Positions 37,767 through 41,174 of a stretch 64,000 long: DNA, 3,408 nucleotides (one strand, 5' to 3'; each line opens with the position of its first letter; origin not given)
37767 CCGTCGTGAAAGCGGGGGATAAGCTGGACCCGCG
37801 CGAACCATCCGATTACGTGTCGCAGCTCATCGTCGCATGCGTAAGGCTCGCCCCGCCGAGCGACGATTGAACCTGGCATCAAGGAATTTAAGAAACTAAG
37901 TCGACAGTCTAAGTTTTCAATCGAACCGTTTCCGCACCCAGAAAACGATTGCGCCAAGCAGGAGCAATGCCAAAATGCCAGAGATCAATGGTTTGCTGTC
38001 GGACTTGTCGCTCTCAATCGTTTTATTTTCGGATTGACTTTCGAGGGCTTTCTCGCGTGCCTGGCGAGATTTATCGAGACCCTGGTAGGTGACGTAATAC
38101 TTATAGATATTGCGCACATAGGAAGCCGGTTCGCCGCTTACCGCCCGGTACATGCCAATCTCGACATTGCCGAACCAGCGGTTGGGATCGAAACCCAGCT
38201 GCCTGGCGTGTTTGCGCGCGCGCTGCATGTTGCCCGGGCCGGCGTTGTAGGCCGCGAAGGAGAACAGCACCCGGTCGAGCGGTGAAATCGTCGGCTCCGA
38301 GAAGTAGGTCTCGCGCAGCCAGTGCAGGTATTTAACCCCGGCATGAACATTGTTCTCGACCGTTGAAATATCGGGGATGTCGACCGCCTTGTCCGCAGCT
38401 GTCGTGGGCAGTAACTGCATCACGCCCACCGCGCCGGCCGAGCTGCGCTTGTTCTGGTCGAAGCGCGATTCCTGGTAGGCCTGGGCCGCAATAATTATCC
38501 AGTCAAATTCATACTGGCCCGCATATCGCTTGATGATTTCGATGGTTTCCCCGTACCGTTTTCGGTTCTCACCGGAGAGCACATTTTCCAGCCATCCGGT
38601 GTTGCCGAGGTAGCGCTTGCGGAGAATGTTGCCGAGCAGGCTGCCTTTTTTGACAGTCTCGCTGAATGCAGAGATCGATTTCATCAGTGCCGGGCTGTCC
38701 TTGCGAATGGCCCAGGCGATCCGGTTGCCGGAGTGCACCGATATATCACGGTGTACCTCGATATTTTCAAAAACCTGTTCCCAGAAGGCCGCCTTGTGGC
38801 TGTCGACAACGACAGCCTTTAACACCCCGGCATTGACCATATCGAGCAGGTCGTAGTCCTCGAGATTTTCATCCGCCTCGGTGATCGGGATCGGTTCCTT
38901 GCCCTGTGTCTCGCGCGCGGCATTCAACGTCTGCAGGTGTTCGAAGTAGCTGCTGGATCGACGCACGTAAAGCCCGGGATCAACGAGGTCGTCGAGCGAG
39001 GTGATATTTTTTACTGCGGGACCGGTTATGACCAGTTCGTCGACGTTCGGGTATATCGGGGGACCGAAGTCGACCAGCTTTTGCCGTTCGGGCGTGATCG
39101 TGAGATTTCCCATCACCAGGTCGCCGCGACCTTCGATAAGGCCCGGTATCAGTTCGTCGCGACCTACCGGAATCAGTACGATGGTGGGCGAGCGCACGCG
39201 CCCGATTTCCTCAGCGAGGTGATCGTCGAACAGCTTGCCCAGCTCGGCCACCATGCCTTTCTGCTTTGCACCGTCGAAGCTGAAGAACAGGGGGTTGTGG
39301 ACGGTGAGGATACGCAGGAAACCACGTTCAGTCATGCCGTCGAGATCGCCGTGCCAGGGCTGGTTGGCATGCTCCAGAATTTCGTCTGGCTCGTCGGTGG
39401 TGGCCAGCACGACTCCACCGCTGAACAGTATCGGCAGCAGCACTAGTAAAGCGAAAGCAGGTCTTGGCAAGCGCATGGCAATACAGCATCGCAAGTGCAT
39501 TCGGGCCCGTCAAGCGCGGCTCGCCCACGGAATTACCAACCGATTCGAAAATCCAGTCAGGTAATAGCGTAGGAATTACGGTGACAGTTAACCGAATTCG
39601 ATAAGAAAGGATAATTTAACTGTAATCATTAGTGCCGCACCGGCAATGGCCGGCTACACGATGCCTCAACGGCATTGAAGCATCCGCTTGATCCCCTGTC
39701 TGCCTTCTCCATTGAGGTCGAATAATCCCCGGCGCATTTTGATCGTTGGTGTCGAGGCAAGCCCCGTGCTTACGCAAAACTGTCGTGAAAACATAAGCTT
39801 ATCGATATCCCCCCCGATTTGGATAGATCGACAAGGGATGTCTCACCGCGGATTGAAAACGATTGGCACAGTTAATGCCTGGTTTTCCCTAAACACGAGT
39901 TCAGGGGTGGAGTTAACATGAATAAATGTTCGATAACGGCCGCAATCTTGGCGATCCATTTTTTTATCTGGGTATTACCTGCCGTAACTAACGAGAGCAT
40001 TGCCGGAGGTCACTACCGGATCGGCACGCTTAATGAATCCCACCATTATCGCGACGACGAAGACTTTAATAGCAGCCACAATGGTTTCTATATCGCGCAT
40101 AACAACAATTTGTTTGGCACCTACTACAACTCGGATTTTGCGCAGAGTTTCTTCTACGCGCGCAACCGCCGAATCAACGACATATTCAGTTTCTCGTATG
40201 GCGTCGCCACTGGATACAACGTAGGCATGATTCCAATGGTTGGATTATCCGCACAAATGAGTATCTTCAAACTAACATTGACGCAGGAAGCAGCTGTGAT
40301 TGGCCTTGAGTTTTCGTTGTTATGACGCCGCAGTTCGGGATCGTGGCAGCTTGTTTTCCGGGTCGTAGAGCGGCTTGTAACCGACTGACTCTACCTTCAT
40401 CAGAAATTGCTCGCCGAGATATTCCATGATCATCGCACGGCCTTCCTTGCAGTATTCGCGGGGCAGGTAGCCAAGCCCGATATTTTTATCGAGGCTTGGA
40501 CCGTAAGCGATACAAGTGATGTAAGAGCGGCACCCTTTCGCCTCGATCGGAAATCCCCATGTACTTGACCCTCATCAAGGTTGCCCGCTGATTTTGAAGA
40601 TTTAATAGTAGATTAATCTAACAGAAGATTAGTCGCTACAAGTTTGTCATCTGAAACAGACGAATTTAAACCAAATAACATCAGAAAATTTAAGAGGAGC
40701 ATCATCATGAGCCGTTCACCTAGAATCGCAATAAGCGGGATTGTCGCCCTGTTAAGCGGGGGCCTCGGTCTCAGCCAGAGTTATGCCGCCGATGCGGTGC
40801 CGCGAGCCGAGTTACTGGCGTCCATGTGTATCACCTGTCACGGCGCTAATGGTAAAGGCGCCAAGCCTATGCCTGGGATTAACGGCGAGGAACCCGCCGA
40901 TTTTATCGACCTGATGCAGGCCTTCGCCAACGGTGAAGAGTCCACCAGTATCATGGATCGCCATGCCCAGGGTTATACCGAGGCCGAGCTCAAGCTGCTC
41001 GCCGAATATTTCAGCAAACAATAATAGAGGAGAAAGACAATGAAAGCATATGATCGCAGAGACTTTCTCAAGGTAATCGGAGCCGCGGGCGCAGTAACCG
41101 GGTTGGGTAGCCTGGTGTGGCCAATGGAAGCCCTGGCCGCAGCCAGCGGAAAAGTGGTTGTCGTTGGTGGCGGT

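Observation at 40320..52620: A roughly 12 kb periplasmic sulfur-oxidation island bracketed by direct copies of the 3' end of the dimethylglycine dehydrogenase gene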

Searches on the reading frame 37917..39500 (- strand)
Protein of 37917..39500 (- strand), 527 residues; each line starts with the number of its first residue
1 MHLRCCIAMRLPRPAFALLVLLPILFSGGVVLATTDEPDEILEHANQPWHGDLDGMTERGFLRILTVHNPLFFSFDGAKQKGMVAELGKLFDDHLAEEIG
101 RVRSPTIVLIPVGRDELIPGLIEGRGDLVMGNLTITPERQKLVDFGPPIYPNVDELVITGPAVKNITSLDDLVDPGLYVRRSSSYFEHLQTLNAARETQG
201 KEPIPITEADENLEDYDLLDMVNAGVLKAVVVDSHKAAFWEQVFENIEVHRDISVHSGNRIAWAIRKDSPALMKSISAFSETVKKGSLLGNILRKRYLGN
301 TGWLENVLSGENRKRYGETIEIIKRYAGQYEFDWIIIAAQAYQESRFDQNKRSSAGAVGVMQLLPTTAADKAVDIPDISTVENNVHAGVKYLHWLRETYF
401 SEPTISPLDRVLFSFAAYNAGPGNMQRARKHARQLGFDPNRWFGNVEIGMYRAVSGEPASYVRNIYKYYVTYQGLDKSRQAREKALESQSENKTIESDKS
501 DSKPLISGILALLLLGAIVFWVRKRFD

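Call 11: search_protein_families(library=pfam, proteins=[window:37917-39500:-], max_evalue=0.001)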
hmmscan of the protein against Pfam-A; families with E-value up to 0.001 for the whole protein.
window:37917-39500:- (527 aa): 3 families
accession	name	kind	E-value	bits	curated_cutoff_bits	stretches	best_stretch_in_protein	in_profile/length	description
PF01464.25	SLT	-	6.4e-20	71.3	21.3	1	322-435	2-111/117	Transglycosylase SLT domain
PF00497.25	SBP_bac_3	-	4.7e-12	46.3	26.4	1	94-295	27-128/132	Bacterial extracellular solute-binding proteins, family 3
PF10613.14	Lig_chan-Glu_bd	-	5.4e-05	23.7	30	0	117-150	70-103/115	Ligated ion channel L-glutamate- and glycine-binding site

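Call 22: find_related_loci(query=window:37917-39500:-, collection=genome_contigs, flank=10000)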
Query window:37917-39500:- (527 aa) in genome_contigs; peptide patterns used: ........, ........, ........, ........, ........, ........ (x = any residue, [..] = any of these).
156 stretches matched a pattern; 94 encode a relative of the query (tblastn E <= 1e-3); the best 80 are kept; 79 distinct loci.
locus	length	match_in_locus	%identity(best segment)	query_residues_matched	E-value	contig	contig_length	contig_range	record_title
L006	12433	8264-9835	89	2-525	0e+0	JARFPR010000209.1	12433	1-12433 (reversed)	MAG: Gammaproteobacteria bacterium isolate MAG_Ve_Sed_03 k141_6244972, whole genome shotgun sequence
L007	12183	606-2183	87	2-527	0e+0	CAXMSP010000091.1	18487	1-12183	MAG: uncultured Gammaproteobacteria bacterium isolate 10C-St20-MC-01_bin.30.orig genome assembly, contig: k141_1654786,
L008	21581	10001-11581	97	1-527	0e+0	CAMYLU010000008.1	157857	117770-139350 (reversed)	MAG: uncultured Gammaproteobacteria bacterium isolate FCS_Gamma_010 genome assembly, contig: scaffold_14, whole genome s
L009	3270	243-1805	80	1-525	0e+0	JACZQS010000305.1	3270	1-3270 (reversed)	MAG: Proteobacteria bacterium isolate B24D1T1 B24D1T1_NODE15319, whole genome shotgun sequence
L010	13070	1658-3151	81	3-500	0e+0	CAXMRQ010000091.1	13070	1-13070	MAG: uncultured Gammaproteobacteria bacterium isolate 10C-St20-MC-01_bin.27.orig genome assembly, contig: k141_2530915,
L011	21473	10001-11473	81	1-491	0e+0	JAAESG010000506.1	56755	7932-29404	MAG: Gammaproteobacteria bacterium isolate Ust_6 UstG_CONTIG3769987, whole genome shotgun sequence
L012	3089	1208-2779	78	2-525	0e+0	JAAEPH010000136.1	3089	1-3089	MAG: Gammaproteobacteria bacterium isolate Cli_6 CliG_CONTIG742353, whole genome shotgun sequence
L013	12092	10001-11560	76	2-526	0e+0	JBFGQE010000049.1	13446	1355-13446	MAG: Gammaproteobacteria bacterium isolate Mix_sand04.2021.02.G.34 k141_1874762_length_13446_cov_11.0013, whole genome s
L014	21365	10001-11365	83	36-490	0e+0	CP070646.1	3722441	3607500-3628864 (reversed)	MAG: Gammaproteobacteria bacterium isolate bin89 chromosome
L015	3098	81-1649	74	7-525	0e+0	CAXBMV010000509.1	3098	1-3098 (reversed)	MAG TPA_asm: uncultured Gammaproteobacteria bacterium isolate ERR2762118_concoct_132 genome assembly, contig: ERZ3421824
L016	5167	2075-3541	76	4-492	0e+0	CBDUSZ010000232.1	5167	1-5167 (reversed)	MAG TPA_asm: uncultured bacterium isolate SRR21487745_binner13_Refined_35 genome assembly, contig: ERZ25073593.7337, who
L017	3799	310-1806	75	4-504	0e+0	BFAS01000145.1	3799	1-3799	Bacterium MnTg02 DNA, NODE_479_145, whole genome shotgun sequence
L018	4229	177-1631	75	5-493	0e+0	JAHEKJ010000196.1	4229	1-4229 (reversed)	MAG: Gammaproteobacteria bacterium isolate Ww580 NODE_96204_length_4229_cov_7.562074, whole genome shotgun sequence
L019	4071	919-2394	76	4-489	0e+0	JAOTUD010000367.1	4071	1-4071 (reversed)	MAG: Gammaproteobacteria bacterium isolate 13_July_SF_Bin40 13_July_SF_Bin40_scaffold_12452_c1, whole genome shotgun seq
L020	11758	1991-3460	75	2-491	0e+0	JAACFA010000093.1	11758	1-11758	MAG: Gammaproteobacteria bacterium isolate bin.4 scaffold_4487, whole genome shotgun sequence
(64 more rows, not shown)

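Call 30: find_homologous_proteins(query=L007:2-400:+, max_evalue=1e-20)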
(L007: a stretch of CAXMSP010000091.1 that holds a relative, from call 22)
Query L007:2-400:+ (133 aa): 209 proteins with E <= 1e-20 among 223 candidates; the best 120 are listed.
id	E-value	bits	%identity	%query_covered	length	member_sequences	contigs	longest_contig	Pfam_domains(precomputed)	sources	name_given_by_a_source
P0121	2.2e-81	288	95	100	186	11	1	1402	PF08669.18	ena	-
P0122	6.1e-79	281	94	100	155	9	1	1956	PF08669.18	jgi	jgi:glycine cleavage system aminomethyltransferase T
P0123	2.8e-76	272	89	100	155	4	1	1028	PF08669.18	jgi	jgi:glycine cleavage system aminomethyltransferase T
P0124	2.4e-75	269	91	100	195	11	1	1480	PF01571.27,PF08669.18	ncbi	-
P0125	1.9e-73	263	89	100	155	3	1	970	PF08669.18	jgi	jgi:glycine cleavage system aminomethyltransferase T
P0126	1.9e-71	256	86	100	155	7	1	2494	PF08669.18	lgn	-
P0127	3.2e-69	249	83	100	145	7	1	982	PF08669.18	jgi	-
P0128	8.9e-67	241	80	100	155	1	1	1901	PF08669.18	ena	-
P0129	2.8e-65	236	78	100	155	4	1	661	PF08669.18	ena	-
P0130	9.7e-65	235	79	99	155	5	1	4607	PF08669.18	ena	-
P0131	2.8e-62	227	83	90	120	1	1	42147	PF08669.18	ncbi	ncbi:MAG: glycine cleavage system aminomethyltransferase T, partial [Planctomycetota bacterium]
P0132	5.5e-61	222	72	100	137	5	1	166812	PF08669.18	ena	-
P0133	2.4e-59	217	80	93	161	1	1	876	PF08669.18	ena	-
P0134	3.9e-59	216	71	100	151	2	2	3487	PF08669.18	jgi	jgi:glycine cleavage system aminomethyltransferase T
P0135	5.2e-59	216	71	100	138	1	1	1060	PF08669.18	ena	-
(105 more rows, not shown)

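Call 33: find_related_loci(query=L007:2-400:+, collection=metagenome_contigs, flank=10000)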
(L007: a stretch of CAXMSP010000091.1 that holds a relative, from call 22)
Query L007:2-400:+ (133 aa) in metagenome_contigs; peptide patterns used: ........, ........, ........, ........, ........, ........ (x = any residue, [..] = any of these).
599 stretches matched a pattern (row limit reached: there are more); 281 encode a relative of the query (tblastn E <= 1e-3); the best 80 are kept; 80 distinct loci.
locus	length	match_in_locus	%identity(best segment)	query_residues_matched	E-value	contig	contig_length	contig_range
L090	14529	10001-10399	95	1-133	1e-84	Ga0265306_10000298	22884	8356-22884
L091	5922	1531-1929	95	1-133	2e-84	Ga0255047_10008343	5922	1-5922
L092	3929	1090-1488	92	1-133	4e-84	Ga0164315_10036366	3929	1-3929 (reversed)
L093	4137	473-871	92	1-133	6e-84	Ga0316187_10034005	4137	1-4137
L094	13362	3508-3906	92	1-133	1e-83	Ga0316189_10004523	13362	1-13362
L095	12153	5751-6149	89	1-133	4e-82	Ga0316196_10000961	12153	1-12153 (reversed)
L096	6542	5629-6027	89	1-133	2e-81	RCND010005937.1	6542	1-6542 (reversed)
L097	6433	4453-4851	87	1-133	3e-81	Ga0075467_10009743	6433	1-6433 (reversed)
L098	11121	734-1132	90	1-133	4e-81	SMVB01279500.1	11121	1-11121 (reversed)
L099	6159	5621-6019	89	1-133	3e-81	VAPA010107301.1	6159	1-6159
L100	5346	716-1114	90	1-133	4e-81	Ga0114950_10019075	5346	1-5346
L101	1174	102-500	89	1-133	9e-87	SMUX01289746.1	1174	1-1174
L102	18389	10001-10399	89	1-133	1e-80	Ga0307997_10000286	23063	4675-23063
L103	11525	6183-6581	89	1-133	1e-80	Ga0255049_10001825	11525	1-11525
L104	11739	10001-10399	89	1-133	1e-80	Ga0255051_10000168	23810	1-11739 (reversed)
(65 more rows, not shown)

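Call 57: search_protein_families(library=ncbifam, proteins=[window:37917-39500:-], max_evalue=0.001)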
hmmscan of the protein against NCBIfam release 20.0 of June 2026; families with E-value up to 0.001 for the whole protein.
window:37917-39500:- (527 aa): 9 families
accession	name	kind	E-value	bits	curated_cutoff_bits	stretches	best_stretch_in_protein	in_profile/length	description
NF008112.0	PRK10859.1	equivalog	4.9e-57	193.4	354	1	52-497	35-475/483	membrane-bound lytic murein transglycosylase MltF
NF047373.1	BB0259_flg_lyt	exception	8.3e-18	64.5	234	1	322-440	551-662/705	flagellar assembly lytic transglycosylase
NF008631.0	PRK11619.1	equivalog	4.1e-08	32.1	536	1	338-433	498-593/644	murein transglycosylase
NF008670.0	PRK11671.1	equivalog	2.6e-07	30.1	375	1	314-429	187-310/359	membrane-bound lytic murein transglycosylase MltC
TIGR02995.1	ectoine_ehuB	equivalog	2.3e-06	27.1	190.9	1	53-174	26-141/275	ectoine/hydroxyectoine ABC transporter substrate-binding protein EhuB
TIGR01096.1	3A0103s03R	subfamily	1.6e-05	24.6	256.35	1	105-160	63-118/250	lysine/arginine/ornithine ABC transporter substrate-binding protein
NF041764.1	ArtI_Ecoli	equivalog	5.1e-05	22.8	522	1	91-172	46-124/243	arginine ABC transporter substrate-binding protein ArtI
NF011583.0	PRK15007.1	subfamily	0.00023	20.6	358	1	91-172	46-124/243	arginine ABC transporter substrate-binding protein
NF008426.0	PRK11260.1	equivalog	0.00055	19.3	312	0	53-292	34-255/266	cystine ABC transporter substrate-binding protein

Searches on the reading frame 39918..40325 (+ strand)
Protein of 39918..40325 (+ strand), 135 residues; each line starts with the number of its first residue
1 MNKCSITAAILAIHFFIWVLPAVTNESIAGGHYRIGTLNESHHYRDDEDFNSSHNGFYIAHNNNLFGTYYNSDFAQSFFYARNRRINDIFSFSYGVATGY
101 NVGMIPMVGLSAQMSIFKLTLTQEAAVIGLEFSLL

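Call 7: search_protein_families(library=pfam, proteins=[window:39918-40325:+], max_evalue=0.01)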
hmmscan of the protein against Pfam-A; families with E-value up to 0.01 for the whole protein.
window:39918-40325:+ (135 aa): 0 families

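Call 14: find_encoding_contigs(protein=window:39918-40325:+, flank=10000, max_places=10)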
Protein window:39918-40325:+ (135 aa): 4 contigs read that carry it; 3 places shown.
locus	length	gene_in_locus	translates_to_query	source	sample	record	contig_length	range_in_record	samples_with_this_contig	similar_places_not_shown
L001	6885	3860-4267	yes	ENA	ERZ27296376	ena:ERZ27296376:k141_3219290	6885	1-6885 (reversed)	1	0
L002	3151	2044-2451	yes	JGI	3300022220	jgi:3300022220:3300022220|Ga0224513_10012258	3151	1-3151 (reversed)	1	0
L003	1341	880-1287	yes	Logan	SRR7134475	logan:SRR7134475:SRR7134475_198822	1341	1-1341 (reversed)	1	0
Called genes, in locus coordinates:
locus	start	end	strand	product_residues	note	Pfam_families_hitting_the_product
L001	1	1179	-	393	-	?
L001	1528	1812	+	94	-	-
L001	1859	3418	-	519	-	PF00497:SBP_bac_3, PF10613:Lig_chan-Glu_bd (faint), PF01464:SLT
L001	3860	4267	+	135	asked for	-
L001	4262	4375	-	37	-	-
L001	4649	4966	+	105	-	-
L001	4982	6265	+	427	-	PF01266:DAO (weak), PF07992:Pyr_redox_2, PF13450:NAD_binding_8 (faint), PF21706:FCSD_central, PF09242:FCSD-flav_bind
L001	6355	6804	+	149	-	PF13501:SoxY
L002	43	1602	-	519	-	PF00497:SBP_bac_3, PF10613:Lig_chan-Glu_bd (faint), PF01464:SLT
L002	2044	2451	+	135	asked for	-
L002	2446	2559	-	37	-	-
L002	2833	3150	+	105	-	?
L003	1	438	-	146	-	?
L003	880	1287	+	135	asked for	-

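Call 57: search_protein_families(library=ncbifam, proteins=[window:39918-40325:+], max_evalue=0.001)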
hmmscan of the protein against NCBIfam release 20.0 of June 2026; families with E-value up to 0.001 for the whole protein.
window:39918-40325:+ (135 aa): 0 families

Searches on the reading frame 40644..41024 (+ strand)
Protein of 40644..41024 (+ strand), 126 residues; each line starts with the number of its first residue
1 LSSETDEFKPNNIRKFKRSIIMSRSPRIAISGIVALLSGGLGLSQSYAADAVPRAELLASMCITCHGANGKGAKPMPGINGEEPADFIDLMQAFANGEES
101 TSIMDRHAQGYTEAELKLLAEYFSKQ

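Call 7: search_protein_families(library=pfam, proteins=[window:40644-41024:+], max_evalue=0.01)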
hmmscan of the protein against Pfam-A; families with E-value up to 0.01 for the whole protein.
window:40644-41024:+ (126 aa): 2 families
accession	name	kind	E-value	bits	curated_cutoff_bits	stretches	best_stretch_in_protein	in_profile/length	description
PF13442.11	Cytochrome_CBB3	-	5.4e-05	23.9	27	1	55-122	7-67/68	Cytochrome C oxidase, cbb3-type, subunit III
PF00034.26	Cytochrom_C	-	0.00018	23.2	21.3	1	57-113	7-76/90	Cytochrome c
